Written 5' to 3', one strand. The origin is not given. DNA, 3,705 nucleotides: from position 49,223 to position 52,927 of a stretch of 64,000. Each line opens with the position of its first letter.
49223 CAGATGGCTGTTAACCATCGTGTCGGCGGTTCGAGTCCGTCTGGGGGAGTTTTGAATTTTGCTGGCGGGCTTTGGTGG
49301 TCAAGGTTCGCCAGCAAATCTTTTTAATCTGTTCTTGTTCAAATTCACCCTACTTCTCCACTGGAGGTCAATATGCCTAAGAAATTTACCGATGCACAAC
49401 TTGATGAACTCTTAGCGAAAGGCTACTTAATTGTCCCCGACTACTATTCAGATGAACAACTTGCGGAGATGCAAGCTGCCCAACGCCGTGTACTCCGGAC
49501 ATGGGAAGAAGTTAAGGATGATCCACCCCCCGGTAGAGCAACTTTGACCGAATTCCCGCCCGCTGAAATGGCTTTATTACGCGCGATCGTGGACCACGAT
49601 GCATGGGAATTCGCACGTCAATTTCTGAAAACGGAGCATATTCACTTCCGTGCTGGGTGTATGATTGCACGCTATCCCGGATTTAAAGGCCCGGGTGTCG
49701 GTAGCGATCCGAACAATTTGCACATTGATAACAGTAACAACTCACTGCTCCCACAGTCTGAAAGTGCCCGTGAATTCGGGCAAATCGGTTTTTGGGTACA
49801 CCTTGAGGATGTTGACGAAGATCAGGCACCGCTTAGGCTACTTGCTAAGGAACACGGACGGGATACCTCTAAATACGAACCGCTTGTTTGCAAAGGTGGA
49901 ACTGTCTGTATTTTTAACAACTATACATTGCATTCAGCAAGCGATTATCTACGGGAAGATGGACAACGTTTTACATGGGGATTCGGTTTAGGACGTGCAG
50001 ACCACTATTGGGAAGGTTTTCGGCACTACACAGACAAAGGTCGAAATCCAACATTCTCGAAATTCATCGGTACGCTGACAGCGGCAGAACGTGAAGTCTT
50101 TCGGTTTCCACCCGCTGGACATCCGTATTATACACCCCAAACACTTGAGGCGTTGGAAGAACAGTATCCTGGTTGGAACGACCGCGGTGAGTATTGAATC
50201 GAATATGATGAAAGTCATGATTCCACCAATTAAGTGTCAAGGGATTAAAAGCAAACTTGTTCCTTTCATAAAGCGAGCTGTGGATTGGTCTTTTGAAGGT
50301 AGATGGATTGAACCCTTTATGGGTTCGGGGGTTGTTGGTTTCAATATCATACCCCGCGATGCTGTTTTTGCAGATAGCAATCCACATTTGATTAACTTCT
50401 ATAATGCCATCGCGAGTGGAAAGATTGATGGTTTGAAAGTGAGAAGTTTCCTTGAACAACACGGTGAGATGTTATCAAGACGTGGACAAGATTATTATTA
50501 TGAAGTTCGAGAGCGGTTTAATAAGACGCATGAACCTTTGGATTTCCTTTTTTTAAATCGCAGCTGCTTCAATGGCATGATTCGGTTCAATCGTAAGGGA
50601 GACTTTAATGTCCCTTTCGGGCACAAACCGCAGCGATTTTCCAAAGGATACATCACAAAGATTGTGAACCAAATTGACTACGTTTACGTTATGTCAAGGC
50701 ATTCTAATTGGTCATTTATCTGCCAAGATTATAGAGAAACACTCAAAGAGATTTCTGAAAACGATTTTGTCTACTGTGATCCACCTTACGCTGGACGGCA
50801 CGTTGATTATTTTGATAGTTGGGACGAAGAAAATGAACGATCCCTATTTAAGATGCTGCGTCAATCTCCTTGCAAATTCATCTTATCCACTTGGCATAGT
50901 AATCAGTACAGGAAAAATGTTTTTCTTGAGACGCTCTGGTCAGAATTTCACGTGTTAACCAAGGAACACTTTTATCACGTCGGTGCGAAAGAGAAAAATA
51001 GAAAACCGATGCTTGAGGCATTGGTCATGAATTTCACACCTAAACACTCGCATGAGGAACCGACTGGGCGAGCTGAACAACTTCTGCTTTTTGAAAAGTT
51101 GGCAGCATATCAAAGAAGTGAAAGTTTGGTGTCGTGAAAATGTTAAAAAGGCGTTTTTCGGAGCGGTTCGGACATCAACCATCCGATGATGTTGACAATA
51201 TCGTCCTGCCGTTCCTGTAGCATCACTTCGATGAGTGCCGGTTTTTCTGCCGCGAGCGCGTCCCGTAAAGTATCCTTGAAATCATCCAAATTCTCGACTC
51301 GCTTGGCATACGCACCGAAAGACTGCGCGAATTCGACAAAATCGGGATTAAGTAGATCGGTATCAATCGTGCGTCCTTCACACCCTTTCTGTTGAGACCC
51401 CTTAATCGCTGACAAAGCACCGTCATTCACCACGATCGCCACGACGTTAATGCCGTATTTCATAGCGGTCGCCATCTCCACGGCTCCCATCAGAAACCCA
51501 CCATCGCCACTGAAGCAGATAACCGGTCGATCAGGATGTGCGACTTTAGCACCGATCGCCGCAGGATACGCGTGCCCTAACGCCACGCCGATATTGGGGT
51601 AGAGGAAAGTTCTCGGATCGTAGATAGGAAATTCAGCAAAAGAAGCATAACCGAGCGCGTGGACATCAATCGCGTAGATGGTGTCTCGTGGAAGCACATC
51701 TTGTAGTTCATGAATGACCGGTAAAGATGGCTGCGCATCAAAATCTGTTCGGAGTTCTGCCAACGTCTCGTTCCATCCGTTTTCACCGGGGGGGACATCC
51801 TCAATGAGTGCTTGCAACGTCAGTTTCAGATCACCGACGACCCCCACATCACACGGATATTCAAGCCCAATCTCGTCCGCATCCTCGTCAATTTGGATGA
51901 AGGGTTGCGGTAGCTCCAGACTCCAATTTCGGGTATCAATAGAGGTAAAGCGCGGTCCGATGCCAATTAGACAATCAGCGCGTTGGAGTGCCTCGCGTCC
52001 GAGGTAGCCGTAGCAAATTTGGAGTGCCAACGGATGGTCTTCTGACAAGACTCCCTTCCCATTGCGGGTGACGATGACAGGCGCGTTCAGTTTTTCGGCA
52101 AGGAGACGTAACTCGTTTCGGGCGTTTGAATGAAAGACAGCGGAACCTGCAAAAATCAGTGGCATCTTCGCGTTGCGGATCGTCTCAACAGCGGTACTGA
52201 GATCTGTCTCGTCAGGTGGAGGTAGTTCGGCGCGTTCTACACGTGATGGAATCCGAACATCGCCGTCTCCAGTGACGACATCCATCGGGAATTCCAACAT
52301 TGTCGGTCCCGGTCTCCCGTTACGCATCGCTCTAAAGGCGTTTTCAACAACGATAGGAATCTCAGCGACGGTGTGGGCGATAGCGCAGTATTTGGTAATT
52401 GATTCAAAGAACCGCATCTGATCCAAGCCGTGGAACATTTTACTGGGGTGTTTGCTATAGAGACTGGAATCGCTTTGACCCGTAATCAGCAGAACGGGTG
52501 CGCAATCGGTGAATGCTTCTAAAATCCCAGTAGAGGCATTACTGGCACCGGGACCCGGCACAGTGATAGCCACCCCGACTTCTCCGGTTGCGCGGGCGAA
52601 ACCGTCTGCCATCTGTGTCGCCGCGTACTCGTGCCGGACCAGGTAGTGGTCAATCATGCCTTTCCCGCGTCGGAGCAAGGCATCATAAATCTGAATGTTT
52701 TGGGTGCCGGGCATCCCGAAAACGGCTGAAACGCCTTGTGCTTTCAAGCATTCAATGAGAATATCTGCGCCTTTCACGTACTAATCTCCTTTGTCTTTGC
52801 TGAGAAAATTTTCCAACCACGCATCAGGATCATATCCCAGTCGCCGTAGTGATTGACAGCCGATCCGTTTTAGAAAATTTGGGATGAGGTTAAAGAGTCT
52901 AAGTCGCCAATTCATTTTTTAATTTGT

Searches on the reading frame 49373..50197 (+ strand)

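Call 36: search_protein_families(library=pfam, proteins=[window:49373-50197:+], max_evalue=0.0001)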
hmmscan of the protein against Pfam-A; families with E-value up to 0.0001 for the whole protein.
window:49373-50197:+ (274 aa): 1 family
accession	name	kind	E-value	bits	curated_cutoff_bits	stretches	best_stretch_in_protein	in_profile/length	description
PF05721.19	PhyH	-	1e-09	39.5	22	1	16-190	4-203/213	Phytanoyl-CoA dioxygenase (PhyH)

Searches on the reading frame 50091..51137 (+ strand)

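Call 36: search_protein_families(library=pfam, proteins=[window:50091-51137:+], max_evalue=0.0001)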
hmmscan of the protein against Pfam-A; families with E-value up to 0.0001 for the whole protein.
window:50091-51137:+ (348 aa): 1 family
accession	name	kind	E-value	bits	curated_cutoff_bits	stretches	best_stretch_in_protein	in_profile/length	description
PF02086.21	MethyltransfD12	-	1e-47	163.5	22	1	50-296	2-252/253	D12 class N6 adenine-specific DNA methyltransferase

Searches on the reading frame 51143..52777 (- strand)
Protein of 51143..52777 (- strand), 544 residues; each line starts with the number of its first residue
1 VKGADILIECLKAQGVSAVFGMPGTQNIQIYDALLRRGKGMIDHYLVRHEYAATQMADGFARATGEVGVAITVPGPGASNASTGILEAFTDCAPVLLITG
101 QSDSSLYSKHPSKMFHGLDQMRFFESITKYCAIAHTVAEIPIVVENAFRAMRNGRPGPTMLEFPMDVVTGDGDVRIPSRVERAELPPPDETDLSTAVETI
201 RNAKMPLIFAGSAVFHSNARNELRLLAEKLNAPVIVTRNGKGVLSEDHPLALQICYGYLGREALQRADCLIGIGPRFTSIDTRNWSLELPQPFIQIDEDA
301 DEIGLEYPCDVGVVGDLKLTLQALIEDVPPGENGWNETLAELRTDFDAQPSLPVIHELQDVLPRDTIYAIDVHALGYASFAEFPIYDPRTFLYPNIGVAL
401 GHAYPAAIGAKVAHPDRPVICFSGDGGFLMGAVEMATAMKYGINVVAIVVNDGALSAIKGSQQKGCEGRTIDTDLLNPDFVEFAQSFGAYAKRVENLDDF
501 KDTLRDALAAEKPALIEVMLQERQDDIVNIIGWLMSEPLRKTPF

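Call 36: search_protein_families(library=pfam, proteins=[window:51143-52777:-], max_evalue=0.0001)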
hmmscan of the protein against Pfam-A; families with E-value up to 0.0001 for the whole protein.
window:51143-52777:- (544 aa): 3 families
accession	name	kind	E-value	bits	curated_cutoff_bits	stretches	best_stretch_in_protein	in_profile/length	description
PF02775.26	TPP_enzyme_C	-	6.9e-37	127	21.9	1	383-518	13-151/151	Thiamine pyrophosphate enzyme, C-terminal TPP binding domain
PF02776.23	TPP_enzyme_N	-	6.7e-36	123.1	26.8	1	1-121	1-117/119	Thiamine pyrophosphate enzyme, N-terminal TPP binding domain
PF00205.28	TPP_enzyme_M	-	2.9e-33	114.9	30.4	1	194-324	2-137/137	Thiamine pyrophosphate enzyme, central domain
